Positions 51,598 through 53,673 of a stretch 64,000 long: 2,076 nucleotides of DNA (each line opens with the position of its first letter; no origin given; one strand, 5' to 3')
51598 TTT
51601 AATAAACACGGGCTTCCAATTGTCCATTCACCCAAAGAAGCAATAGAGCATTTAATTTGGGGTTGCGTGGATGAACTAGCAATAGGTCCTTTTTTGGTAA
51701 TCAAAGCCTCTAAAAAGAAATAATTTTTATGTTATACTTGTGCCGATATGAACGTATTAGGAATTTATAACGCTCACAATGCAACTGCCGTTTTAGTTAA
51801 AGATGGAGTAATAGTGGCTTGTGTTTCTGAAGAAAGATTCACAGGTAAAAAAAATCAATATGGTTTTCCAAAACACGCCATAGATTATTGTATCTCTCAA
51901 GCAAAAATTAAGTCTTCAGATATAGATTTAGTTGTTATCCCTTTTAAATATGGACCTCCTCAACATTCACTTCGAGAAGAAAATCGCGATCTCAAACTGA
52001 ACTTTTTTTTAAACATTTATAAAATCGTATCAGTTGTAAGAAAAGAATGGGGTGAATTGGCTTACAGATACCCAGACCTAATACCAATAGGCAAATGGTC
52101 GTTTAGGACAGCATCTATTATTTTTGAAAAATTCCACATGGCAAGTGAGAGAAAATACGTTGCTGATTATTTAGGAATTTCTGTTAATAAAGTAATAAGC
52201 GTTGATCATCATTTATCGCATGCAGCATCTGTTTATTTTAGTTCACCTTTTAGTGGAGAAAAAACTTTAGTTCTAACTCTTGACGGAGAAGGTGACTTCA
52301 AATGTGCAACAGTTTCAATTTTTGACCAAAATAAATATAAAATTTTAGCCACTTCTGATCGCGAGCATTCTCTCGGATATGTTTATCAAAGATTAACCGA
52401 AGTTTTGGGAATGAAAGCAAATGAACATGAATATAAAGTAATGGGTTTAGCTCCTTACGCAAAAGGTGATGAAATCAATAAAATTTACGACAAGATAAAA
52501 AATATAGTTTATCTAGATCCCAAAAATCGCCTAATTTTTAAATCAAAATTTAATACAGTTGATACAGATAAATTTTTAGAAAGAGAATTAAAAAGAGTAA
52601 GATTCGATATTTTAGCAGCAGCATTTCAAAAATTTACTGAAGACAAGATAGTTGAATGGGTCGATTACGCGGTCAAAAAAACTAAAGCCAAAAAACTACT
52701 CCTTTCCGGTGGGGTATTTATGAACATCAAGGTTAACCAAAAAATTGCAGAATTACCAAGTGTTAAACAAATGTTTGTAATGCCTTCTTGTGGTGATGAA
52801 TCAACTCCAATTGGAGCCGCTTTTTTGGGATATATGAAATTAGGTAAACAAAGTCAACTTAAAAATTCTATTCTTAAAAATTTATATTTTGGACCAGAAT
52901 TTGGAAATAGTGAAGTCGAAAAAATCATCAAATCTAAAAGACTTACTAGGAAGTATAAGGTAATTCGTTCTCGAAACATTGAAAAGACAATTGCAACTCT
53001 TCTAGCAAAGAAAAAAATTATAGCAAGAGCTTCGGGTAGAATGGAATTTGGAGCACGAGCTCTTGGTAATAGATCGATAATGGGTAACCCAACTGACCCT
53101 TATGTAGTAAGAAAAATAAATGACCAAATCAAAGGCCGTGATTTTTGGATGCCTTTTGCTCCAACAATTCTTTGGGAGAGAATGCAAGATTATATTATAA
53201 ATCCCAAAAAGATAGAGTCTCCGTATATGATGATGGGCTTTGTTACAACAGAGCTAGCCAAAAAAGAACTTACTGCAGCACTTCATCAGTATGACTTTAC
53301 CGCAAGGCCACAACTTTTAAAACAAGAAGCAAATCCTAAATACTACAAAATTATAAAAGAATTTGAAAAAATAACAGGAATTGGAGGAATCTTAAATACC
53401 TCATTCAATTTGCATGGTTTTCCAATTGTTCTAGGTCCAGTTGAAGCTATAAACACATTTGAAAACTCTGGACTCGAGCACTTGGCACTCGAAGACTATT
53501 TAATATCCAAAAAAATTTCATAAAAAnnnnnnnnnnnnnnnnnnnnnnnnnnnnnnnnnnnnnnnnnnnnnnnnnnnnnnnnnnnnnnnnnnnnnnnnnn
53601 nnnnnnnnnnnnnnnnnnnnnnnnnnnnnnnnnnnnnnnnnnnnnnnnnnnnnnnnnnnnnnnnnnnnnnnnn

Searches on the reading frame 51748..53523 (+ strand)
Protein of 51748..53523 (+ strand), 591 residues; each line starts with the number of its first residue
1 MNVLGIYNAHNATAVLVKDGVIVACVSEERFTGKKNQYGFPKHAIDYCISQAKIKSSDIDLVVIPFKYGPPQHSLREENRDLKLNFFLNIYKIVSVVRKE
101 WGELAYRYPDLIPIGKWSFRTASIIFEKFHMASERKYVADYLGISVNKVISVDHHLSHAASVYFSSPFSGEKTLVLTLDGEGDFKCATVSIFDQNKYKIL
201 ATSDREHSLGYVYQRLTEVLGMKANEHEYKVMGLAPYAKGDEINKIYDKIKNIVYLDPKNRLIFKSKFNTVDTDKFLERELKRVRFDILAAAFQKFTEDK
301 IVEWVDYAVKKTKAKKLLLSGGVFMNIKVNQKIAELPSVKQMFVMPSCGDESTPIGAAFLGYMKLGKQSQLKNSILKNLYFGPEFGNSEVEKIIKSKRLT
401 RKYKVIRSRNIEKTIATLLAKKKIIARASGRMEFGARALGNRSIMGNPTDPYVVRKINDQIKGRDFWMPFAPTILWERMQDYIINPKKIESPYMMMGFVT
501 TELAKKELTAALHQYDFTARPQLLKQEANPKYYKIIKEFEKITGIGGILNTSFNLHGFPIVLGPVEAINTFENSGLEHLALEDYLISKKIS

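Call 4: search_protein_families(library=pfam, proteins=[window:51748-53523:+])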
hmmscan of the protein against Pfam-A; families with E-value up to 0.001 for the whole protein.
window:51748-53523:+ (591 aa): 4 families
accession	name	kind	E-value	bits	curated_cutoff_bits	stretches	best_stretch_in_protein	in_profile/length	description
PF16861.10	Carbam_trans_C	-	1.7e-56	190.8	27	1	416-588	1-170/170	Carbamoyltransferase C-terminus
PF02543.21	Carbam_trans_N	-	8.5e-54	183.7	24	1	3-358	2-345/346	Carbamoyltransferase N-terminus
PF00814.31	TsaD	-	6.2e-07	29.8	24.8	1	148-352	83-259/264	tRNA N6-adenosine threonylcarbamoyltransferase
PF22521.2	HypF_C_2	-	9.9e-05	22.7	27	1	272-335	148-215/241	Carbamoyltransferase, Kae1-like Domain, second subdomain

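Call 50: search_protein_families(library=ncbifam, proteins=[window:51748-53523:+], max_evalue=1e-10)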
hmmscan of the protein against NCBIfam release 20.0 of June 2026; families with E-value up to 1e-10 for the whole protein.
window:51748-53523:+ (591 aa): 1 family
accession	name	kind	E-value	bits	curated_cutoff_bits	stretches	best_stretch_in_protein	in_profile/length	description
NF041651.1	nodul_NodU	equivalog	2.1e-31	109.3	1000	1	285-558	270-527/556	nodulation protein NodU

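Call 54: search_solved_structures(query=window:51748-53523:+, max_evalue=0.00001, show_alignments=1)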
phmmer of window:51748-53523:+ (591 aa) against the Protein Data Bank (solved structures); distinct sequences matched with E-value up to 0.00001: 12.
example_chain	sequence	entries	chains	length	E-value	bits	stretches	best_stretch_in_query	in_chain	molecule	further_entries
3ver_A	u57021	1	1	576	1.6e-61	212.2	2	286-589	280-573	O-carbamoyltransferase TobZ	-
3vf4_A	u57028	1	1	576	4.2e-61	210.8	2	286-589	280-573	O-carbamoyltransferase TobZ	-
3vf2_A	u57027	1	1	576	5.7e-61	210.3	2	286-589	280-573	O-carbamoyltransferase TobZ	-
3vex_A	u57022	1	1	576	9.7e-61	209.6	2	286-589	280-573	O-carbamoyltransferase TobZ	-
3vez_A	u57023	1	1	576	1.1e-60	209.4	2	286-589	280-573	O-carbamoyltransferase TobZ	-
3ven_A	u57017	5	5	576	1.1e-60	209.4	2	286-589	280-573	O-carbamoyltransferase TobZ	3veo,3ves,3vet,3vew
9s2t_A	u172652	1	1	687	2.1e-60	208.5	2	152-589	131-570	Decarbamoylnovobiocin carbamoyltransferase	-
7xb6_A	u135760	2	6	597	6.9e-57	196.9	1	146-589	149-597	Carbamoyltransferase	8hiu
7vyj_A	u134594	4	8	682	6.1e-50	174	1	147-589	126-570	GdmN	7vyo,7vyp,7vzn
7vzq_A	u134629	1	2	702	6.1e-50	173.9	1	147-589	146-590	GdmN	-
7vx0_A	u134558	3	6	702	6.8e-50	173.8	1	147-589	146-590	GdmN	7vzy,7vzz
7vzu_A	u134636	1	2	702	8.9e-50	173.4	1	147-589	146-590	GdmN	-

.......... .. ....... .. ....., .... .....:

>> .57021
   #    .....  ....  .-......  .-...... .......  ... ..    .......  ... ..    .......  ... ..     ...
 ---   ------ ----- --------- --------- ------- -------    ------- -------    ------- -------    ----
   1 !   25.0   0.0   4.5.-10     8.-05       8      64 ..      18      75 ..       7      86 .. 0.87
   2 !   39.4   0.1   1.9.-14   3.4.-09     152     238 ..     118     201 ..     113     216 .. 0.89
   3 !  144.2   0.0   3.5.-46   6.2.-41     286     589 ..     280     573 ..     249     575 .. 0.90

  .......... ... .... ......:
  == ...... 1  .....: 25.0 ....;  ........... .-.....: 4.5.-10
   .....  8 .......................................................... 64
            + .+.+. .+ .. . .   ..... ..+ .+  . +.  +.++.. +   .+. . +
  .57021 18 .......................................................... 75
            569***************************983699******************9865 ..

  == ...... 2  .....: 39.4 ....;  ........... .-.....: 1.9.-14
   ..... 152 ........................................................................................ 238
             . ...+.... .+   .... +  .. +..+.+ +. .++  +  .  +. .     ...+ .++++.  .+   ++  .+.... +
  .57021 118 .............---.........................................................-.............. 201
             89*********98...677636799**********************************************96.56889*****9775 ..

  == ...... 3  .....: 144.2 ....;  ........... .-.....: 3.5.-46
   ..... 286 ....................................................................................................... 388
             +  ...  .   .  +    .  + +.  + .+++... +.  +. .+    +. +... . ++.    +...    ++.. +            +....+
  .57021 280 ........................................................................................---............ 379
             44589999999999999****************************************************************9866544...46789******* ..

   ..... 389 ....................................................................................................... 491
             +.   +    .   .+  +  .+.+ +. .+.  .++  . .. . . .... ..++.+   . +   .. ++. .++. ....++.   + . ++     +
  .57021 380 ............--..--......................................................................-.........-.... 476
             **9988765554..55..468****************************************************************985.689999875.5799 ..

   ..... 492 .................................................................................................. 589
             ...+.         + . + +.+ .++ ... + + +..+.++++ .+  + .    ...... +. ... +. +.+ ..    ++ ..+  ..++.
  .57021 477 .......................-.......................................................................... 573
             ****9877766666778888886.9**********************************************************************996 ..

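Call 64: find_homologous_proteins(query=window:51748-53523:+, max_evalue=1e-20)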
Query window:51748-53523:+ (591 aa): 7952 proteins with E <= 1e-20 among 8000 candidates; the best 120 are listed.
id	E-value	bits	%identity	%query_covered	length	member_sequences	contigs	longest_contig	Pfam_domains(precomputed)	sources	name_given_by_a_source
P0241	0.0e+0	1334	100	100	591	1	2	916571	PF02543.22,PF00814.32,PF16861.11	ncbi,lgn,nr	ncbi:MAG: carbamoyltransferase [Candidatus Woesebacteria bacterium]|nr:MAG: carbamoyltransferase [Ca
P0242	0.0e+0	1016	74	99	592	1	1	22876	PF02543.22,PF22521.3,PF16861.11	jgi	jgi:carbamoyltransferase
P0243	0.0e+0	1011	74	100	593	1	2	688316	PF02543.22,PF22521.3,PF16861.11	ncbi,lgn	-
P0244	2.2e-295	999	72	100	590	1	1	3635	PF02543.22,PF22521.3,PF16861.11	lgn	-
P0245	7.2e-293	991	71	100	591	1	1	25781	PF02543.22,PF00814.32,PF16861.11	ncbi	-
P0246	2.6e-290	982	70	100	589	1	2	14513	PF02543.22,PF00814.32,PF22521.3,PF16861.11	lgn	-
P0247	1.4e-288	977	70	99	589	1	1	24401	PF02543.22,PF00814.32,PF22521.3,PF16861.11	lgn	-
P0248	2.1e-288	976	69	100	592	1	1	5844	PF02543.22,PF00814.32,PF16861.11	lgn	-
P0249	7.1e-287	971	70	100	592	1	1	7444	PF02543.22,PF00814.32,PF16861.11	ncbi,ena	ncbi:MAG: carbamoyltransferase C-terminal domain-containing protein [Patescibacteria group bacterium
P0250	7.7e-287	971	70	100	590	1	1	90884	PF02543.22,PF00814.32,PF22521.3,PF16861.11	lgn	-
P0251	1.7e-278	943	67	100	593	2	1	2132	PF02543.22,PF22521.3,PF16861.11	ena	-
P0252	1.1e-258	878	62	100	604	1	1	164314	PF02543.22,PF16861.11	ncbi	-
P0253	3.3e-256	870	63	99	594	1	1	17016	PF02543.22,PF16861.11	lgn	-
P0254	8.8e-252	855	61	99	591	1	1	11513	PF02543.22,PF16861.11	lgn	-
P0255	2.5e-250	850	60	100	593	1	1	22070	PF02543.22,PF16861.11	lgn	-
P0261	1.5e-218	745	55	100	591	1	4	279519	PF02543.22,PF16861.11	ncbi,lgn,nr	ncbi:carbamoyltransferase [Candidatus Daviesbacteria bacterium]|nr:carbamoyltransferase [Candidatus 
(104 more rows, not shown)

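Call 67: find_encoding_contigs(protein=P0250, flank=10000, max_places=1)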
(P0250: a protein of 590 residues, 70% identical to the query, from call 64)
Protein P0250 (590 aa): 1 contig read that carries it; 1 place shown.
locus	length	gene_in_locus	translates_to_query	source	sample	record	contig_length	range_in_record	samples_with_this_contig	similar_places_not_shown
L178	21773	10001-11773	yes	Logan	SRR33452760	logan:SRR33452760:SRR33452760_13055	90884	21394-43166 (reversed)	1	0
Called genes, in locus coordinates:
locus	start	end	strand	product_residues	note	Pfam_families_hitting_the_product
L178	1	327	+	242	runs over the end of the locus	PF00535:Glycos_transf_2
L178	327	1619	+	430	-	PF00278:Orn_DAP_Arg_deC, PF02784:Orn_Arg_deC_N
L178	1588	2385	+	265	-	PF01209:Ubie_methyltran, PF08241:Methyltransf_11, PF08242:Methyltransf_12, PF13489:Methyltransf_23, PF13649:Methyltransf_25, PF13847:Methyltransf_31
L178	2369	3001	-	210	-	PF01073:3Beta_HSD (weak), PF01370:Epimerase, PF02719:Polysacc_synt_2 (weak), PF04321:RmlD_sub_bind, PF05368:NmrA (weak), PF07993:NAD_binding_4 (faint), PF16363:GDP_Man_Dehyd, PF13460:NAD_binding_10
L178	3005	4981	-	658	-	-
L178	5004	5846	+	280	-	PF00535:Glycos_transf_2, PF10111:Glyco_tranf_2_2, PF13641:Glyco_tranf_2_3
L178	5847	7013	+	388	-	PF00534:Glycos_transf_1, PF13692:Glyco_trans_1_4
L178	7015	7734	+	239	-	PF05050:Methyltransf_21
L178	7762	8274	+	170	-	PF00132:Hexapep, PF14602:Hexapep_2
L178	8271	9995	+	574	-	PF02543:Carbam_trans_N, PF16861:Carbam_trans_C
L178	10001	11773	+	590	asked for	PF02543:Carbam_trans_N, PF00814:TsaD (faint), PF22521:HypF_C_2 (weak), PF16861:Carbam_trans_C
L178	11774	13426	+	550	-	-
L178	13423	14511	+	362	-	PF00070:Pyr_redox (faint), PF01266:DAO, PF07992:Pyr_redox_2 (faint), PF12831:FAD_oxidored (faint)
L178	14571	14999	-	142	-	PF04138:GtrA_DPMS_TM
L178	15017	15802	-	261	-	PF00535:Glycos_transf_2 (weak)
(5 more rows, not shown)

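Call 68: find_encoding_contigs(protein=P0252, flank=10000, max_places=1)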
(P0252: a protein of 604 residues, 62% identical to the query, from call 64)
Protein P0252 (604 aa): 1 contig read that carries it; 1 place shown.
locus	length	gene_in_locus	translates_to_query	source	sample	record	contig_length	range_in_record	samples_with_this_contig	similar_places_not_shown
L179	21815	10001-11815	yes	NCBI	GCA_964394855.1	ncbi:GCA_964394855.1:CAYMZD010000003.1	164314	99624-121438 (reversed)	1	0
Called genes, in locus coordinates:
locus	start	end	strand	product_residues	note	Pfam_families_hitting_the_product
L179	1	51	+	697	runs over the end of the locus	PF13231:PMT_2 (weak)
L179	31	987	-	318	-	PF00535:Glycos_transf_2, PF10111:Glyco_tranf_2_2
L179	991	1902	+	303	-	PF00535:Glycos_transf_2, PF10111:Glyco_tranf_2_2 (weak), PF13641:Glyco_tranf_2_3 (weak)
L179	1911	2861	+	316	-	PF01370:Epimerase, PF01073:3Beta_HSD (weak), PF16363:GDP_Man_Dehyd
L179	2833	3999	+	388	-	PF00534:Glycos_transf_1, PF13692:Glyco_trans_1_4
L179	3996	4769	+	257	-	PF01209:Ubie_methyltran (weak), PF05219:DREV (weak), PF13489:Methyltransf_23, PF05175:MTS (weak), PF13847:Methyltransf_31, PF08241:Methyltransf_11, PF08242:Methyltransf_12, PF13649:Methyltransf_25, +1 more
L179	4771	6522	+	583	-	PF02543:Carbam_trans_N, PF16861:Carbam_trans_C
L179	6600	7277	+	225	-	PF00132:Hexapep, PF14602:Hexapep_2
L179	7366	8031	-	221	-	PF01209:Ubie_methyltran (weak), PF13847:Methyltransf_31, PF08241:Methyltransf_11, PF08242:Methyltransf_12 (weak), PF13649:Methyltransf_25 (weak)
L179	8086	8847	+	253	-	PF00535:Glycos_transf_2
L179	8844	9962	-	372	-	PF04321:RmlD_sub_bind, PF01370:Epimerase, PF02719:Polysacc_synt_2, PF16363:GDP_Man_Dehyd, PF07993:NAD_binding_4 (weak)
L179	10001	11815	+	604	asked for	PF02543:Carbam_trans_N, PF16861:Carbam_trans_C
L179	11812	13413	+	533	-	-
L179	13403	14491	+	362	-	PF00070:Pyr_redox (faint), PF01266:DAO, PF03486:HI0933_like (faint), PF07992:Pyr_redox_2 (faint)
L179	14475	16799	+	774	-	PF00754:F5_F8_type_C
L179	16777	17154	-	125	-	PF04138:GtrA_DPMS_TM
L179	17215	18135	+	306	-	-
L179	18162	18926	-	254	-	PF00535:Glycos_transf_2 (weak)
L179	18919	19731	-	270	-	PF01261:AP_endonuc_2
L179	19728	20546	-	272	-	PF01370:Epimerase (weak)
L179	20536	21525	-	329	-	PF00535:Glycos_transf_2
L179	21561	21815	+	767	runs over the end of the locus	PF02366:PMT, PF13231:PMT_2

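Call 69: find_encoding_contigs(protein=P0261, flank=10000, max_places=1)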
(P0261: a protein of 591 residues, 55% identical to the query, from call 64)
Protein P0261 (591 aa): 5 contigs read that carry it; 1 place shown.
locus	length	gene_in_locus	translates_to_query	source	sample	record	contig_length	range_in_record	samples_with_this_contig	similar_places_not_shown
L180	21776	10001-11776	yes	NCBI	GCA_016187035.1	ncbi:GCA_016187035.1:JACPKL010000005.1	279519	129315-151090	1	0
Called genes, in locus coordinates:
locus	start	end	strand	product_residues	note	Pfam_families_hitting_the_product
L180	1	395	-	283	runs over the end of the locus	PF00535:Glycos_transf_2, PF10111:Glyco_tranf_2_2, PF13641:Glyco_tranf_2_3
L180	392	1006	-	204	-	PF13489:Methyltransf_23, PF01209:Ubie_methyltran, PF13649:Methyltransf_25, PF13847:Methyltransf_31, PF08241:Methyltransf_11, PF08242:Methyltransf_12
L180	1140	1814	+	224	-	PF13489:Methyltransf_23, PF13847:Methyltransf_31, PF08241:Methyltransf_11, PF08242:Methyltransf_12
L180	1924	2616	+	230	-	PF13489:Methyltransf_23, PF13847:Methyltransf_31, PF08241:Methyltransf_11, PF08242:Methyltransf_12, PF13649:Methyltransf_25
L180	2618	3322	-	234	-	PF00483:NTP_transferase, PF12804:NTP_transf_3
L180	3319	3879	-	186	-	PF00702:Hydrolase (faint), PF08645:PNK3P (faint), PF13242:Hydrolase_like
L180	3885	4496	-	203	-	PF13580:SIS_2, PF01380:SIS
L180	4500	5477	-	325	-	PF00288:GHMP_kinases_N, PF08544:GHMP_kinases_C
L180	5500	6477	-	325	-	PF01073:3Beta_HSD, PF01370:Epimerase, PF02719:Polysacc_synt_2, PF04321:RmlD_sub_bind, PF16363:GDP_Man_Dehyd, PF07993:NAD_binding_4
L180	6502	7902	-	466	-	-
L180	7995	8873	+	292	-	-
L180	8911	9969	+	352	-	PF03767:Acid_phosphat_B (weak)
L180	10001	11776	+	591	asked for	PF02543:Carbam_trans_N, PF16861:Carbam_trans_C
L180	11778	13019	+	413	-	PF00534:Glycos_transf_1, PF13692:Glyco_trans_1_4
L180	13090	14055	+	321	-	PF01370:Epimerase, PF04321:RmlD_sub_bind, PF16363:GDP_Man_Dehyd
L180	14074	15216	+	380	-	PF00155:Aminotran_1_2 (weak), PF01041:DegT_DnrJ_EryC1, PF00266:Aminotran_5 (faint), PF01053:Cys_Met_Meta_PP (weak)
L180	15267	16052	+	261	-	PF01370:Epimerase, PF04321:RmlD_sub_bind (faint)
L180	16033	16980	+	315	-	PF01073:3Beta_HSD, PF01370:Epimerase, PF02719:Polysacc_synt_2, PF04321:RmlD_sub_bind, PF16363:GDP_Man_Dehyd, PF07993:NAD_binding_4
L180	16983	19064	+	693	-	-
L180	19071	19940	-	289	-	PF13649:Methyltransf_25 (faint), PF13489:Methyltransf_23, PF13847:Methyltransf_31 (weak), PF08241:Methyltransf_11, PF08242:Methyltransf_12 (weak)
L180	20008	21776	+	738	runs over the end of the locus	-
